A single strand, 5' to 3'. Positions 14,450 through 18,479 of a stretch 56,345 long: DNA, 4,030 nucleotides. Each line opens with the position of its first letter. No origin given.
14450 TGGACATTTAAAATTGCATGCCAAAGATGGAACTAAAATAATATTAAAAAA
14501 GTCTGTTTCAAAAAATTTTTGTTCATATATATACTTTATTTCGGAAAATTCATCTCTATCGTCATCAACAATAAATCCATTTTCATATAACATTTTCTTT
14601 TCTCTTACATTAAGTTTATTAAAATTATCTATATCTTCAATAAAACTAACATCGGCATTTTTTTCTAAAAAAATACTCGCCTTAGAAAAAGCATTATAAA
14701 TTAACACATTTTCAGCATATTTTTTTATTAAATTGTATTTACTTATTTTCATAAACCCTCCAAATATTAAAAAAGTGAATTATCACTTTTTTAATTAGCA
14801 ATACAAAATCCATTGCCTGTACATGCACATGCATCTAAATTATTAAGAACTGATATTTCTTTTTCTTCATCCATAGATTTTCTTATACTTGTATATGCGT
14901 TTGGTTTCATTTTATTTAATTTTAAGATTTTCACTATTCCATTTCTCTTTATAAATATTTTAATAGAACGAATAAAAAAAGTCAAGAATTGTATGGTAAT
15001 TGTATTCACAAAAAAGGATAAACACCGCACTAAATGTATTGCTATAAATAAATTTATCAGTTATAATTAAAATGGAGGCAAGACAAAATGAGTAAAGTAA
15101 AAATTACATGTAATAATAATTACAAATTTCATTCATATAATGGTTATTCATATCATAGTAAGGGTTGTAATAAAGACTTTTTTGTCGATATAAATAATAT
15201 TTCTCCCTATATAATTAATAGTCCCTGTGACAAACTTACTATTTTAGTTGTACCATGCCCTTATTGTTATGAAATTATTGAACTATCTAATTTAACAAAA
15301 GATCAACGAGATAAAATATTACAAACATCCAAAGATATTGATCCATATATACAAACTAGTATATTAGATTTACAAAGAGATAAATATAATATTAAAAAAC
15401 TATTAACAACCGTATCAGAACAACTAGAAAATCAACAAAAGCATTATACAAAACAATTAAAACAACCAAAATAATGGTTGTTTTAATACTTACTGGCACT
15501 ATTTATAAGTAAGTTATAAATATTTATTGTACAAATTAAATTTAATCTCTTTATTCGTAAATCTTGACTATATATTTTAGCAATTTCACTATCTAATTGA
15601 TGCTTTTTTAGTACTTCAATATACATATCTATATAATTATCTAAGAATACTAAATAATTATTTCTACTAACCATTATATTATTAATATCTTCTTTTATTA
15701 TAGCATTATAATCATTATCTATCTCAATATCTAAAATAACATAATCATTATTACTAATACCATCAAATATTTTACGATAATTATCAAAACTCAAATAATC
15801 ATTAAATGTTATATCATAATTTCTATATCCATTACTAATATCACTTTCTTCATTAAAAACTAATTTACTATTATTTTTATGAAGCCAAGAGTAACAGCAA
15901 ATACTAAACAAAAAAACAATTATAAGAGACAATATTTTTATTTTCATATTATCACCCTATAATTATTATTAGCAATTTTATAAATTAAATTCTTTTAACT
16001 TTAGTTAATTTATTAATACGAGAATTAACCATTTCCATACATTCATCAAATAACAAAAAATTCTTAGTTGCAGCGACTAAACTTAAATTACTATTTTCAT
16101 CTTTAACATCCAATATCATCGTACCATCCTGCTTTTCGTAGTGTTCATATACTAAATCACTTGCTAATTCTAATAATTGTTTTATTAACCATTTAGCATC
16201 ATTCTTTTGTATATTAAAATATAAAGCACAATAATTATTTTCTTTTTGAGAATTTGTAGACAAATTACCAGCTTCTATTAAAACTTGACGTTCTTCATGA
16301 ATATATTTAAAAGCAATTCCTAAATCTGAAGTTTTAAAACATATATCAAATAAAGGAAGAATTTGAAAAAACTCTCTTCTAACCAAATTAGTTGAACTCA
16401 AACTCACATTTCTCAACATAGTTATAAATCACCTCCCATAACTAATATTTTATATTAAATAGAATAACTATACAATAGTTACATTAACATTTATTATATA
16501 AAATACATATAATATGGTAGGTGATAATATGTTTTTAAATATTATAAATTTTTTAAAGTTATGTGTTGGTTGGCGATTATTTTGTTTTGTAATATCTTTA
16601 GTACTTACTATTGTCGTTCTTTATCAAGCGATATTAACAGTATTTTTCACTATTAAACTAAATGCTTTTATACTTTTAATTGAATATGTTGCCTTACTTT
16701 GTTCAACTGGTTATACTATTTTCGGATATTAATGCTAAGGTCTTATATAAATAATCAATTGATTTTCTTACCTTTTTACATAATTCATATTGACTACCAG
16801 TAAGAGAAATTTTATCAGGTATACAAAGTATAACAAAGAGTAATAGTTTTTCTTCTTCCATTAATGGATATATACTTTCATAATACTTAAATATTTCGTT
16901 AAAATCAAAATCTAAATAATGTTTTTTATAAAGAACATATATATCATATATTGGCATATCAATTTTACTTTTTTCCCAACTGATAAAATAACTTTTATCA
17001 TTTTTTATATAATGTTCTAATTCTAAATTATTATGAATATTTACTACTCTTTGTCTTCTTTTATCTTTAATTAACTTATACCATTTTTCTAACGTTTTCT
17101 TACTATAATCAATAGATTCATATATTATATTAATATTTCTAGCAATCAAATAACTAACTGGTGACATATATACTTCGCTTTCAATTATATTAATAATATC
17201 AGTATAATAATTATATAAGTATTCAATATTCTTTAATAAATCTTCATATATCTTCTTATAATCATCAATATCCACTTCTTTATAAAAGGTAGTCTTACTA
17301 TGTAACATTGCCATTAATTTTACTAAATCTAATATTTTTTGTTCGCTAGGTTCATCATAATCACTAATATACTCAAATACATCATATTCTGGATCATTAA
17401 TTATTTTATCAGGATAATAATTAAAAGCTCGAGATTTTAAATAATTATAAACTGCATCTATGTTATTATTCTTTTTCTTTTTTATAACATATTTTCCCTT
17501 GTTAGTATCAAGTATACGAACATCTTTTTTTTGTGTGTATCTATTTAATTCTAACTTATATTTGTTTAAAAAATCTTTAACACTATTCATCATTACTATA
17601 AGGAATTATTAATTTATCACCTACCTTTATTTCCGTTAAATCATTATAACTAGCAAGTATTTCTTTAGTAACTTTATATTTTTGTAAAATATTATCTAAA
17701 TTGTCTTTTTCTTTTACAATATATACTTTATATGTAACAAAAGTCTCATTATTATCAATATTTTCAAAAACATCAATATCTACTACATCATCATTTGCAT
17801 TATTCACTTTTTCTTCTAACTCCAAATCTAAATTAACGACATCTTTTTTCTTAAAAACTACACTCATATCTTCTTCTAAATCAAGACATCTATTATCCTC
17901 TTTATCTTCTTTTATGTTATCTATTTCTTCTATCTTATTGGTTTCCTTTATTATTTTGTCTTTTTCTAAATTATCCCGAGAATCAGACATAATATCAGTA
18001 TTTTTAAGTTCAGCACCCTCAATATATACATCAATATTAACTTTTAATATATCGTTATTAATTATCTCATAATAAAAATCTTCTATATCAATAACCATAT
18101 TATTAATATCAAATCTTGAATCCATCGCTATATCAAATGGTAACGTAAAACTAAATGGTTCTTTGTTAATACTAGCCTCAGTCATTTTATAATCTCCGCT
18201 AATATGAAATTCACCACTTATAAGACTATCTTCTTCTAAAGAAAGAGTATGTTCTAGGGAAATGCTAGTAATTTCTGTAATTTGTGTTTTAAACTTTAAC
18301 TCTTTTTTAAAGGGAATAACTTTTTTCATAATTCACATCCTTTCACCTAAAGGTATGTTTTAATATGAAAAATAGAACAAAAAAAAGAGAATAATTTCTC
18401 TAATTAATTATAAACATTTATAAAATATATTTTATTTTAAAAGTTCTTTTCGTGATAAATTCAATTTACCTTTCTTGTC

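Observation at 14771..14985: The candidate precursor: acidic leader, C-terminal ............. core, own promoter, weak hairpin before the maturase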

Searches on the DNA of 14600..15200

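Call 49: search_rna_families(source=window, start=14600, end=15200, threshold=evalue, max_evalue=1)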
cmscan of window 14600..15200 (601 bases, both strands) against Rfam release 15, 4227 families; matches with E-value up to 1: 2.
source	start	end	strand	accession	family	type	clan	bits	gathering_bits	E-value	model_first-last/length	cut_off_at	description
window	14648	14723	-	RF01603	snoR29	Gene; snRNA; snoRNA; CD-box;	-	27.9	50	0.092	1-84/84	no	small nucleolar RNA snoR29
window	14745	14834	-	RF00015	U4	Gene; snRNA; splicing;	CL00007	16.4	46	0.24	1-138/138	no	U4 spliceosomal RNA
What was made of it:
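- Tried and rejected: Rfam on 14600..15200 (call 49): only sub-threshold chance hits, so the hairpin is not a known RNA family.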

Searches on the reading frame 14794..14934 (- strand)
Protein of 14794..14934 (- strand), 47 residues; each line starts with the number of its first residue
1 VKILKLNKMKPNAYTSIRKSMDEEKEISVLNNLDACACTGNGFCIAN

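Call 7: search_protein_families(library=pfam, proteins=[window:14794-14910:-], max_evalue=0.01)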
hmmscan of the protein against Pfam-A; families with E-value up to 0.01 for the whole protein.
seq(39 aa): 0 families

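Call 8: search_protein_families(library=ncbifam, proteins=[window:14794-14910:-], max_evalue=0.01)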
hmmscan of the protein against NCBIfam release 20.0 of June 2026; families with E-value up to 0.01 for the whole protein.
seq(39 aa): 0 families

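Call 17: search_protein_families(library=ncbifam, proteins=[window:14794-14934:-], max_evalue=10)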
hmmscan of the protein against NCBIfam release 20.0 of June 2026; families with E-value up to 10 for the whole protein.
seq(47 aa): 0 families
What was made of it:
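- There are no Pfam or NCBIfam hits (calls 7, 8, 17).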

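Call 26: find_homologous_proteins(query=A2, max_evalue=0.001)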
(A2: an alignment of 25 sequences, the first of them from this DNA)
Query A2 (25 sequences) (47 aa, profile of the alignment): 120 proteins with E <= 0.001 among 299 candidates.
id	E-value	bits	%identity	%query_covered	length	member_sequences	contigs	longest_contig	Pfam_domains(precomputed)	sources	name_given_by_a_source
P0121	8.1e-13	66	98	100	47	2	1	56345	-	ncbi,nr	ncbi:MAG: hypothetical protein Q4G04_00750 [bacterium]|nr:hypothetical protein [bacterium]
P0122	2.0e-11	62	100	100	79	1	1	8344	-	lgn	-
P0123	5.8e-11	61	77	28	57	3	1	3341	-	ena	-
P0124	7.0e-11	60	59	94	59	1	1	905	-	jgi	-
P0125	8.5e-11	60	57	94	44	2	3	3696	-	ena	-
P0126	1.1e-10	60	46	55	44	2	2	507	-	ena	-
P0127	1.2e-10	60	67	26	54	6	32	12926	-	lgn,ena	-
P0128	5.3e-10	57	38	94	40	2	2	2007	-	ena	-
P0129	5.6e-10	57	41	94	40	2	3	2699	-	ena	-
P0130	9.4e-10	57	69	28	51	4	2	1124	-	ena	-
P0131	9.9e-10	57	48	53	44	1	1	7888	-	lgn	-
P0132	1.1e-9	56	52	49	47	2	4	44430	-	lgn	-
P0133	1.5e-9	56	29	85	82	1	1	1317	-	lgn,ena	-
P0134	1.6e-9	56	69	28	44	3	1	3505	-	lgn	-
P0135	1.6e-9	56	42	55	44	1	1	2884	-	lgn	-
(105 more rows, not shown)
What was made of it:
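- NCBI annotated the 47-aa form (call 26).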

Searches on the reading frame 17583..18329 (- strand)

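Call 52: search_protein_families(library=pfam, proteins=[window:17583-18329:-], max_evalue=0.001)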
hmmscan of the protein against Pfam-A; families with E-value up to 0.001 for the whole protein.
window:17583-18329:- (248 aa): 2 families
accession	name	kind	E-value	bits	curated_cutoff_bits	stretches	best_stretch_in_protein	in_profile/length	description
PF01476.26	LysM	-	2.7e-07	30.9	20.9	1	203-243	1-43/43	LysM domain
PF20918.2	SPOCS_spoVID-N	-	6.9e-05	23.1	27.1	1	7-105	5-131/132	SPOCS_spoVID-N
